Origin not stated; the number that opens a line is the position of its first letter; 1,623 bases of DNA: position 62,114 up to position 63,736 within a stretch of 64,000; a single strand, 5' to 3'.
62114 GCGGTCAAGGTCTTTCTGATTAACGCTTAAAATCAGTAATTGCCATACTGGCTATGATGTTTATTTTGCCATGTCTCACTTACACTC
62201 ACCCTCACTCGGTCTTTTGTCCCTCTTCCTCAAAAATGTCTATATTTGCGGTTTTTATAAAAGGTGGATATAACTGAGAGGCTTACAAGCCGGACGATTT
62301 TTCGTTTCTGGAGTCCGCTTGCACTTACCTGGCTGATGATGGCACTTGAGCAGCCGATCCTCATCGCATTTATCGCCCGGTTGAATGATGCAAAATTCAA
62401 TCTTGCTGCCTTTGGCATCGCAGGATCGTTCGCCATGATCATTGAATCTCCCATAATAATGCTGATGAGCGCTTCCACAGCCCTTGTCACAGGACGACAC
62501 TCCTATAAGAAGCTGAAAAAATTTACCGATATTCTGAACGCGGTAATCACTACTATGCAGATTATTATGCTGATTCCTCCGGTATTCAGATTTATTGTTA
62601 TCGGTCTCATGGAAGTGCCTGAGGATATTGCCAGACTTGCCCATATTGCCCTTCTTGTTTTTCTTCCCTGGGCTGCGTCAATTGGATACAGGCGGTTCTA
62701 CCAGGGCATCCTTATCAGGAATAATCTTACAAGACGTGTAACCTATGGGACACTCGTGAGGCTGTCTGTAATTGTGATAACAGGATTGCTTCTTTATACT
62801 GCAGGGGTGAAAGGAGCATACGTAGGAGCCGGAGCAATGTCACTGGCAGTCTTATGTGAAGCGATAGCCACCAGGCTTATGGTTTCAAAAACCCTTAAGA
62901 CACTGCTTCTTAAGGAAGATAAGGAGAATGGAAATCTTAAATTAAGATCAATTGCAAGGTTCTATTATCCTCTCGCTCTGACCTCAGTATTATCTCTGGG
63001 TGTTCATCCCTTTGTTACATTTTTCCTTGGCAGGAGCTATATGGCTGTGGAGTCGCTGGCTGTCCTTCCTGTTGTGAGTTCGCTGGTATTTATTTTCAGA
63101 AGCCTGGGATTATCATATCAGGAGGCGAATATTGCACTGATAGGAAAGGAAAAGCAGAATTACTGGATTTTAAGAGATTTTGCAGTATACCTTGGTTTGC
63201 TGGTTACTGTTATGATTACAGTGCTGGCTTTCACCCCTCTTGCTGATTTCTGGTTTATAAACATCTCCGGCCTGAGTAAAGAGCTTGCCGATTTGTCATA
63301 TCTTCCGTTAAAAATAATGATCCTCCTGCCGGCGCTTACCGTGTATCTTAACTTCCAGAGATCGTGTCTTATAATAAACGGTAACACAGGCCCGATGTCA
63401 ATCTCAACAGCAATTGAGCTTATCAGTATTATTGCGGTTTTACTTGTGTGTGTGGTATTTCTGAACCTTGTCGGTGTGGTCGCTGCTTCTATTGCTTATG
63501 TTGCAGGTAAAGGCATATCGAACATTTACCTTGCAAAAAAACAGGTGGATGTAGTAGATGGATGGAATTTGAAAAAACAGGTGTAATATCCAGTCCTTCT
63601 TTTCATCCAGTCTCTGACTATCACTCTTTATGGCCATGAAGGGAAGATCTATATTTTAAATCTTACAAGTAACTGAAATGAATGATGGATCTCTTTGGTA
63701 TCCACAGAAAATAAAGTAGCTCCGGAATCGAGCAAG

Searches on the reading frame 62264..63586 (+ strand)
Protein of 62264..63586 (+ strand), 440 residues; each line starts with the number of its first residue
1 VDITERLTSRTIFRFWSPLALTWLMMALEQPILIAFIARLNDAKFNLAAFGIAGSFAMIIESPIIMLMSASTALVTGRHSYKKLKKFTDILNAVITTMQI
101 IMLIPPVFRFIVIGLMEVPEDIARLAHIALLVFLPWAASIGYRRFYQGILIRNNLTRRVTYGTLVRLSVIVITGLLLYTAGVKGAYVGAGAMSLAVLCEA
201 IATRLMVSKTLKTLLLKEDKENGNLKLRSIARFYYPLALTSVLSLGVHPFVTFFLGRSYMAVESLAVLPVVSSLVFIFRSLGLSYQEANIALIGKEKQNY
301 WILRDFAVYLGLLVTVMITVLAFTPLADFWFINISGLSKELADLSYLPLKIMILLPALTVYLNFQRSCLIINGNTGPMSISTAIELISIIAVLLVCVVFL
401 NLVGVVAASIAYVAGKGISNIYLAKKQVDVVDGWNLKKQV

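Call 98: search_protein_families(library=pfam, proteins=[window:62264-63586:+], max_evalue=0.001)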
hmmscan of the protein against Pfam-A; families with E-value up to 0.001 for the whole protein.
window:62264-63586:+ (440 aa): 1 family
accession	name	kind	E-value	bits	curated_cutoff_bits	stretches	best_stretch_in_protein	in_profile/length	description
PF01554.23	MatE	-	1.2e-07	32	24.9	1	18-172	1-156/161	MatE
